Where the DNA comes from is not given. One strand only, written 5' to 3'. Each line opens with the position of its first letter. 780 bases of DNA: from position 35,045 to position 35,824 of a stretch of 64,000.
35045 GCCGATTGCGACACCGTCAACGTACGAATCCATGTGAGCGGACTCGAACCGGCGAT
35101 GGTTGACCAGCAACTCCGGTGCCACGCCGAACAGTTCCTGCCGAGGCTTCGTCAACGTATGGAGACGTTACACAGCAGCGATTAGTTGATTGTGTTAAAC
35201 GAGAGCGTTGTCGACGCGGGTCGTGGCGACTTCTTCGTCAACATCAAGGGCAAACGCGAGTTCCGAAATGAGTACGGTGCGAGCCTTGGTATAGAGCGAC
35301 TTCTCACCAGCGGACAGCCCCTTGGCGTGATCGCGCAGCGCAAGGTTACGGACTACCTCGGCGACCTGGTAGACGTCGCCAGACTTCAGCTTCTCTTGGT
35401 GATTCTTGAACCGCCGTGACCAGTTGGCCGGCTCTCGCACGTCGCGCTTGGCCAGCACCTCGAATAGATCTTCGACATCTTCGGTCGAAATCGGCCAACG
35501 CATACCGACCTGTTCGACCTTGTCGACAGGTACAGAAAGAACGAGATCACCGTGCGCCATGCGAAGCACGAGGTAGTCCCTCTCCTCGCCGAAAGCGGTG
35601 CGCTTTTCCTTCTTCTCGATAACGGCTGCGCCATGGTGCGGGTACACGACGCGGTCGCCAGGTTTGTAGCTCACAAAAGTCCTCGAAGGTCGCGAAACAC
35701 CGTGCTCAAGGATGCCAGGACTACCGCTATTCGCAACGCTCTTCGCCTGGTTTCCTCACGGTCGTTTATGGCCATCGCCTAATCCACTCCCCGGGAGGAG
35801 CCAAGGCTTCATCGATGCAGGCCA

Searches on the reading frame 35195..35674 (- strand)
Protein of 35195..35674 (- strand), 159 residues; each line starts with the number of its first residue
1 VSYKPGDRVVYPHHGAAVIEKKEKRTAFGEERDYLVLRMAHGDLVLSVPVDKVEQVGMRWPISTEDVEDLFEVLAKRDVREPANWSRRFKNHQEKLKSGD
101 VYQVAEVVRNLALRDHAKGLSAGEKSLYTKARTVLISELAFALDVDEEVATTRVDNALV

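Call 52: search_protein_families(library=pfam, proteins=[window:35195-35674:-], max_evalue=0.01)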
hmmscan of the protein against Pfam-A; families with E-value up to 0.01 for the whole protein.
window:35195-35674:- (159 aa): 2 families
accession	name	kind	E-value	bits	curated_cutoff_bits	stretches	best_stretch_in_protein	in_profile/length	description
PF21095.3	CarD_C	-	3.5e-32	110.7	23.1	1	70-154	2-86/87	CarD, C-terminal domain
PF02559.22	CarD_TRCF_RID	-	3.3e-15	56.3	23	1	3-58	1-53/57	CarD-like/TRCF RID domain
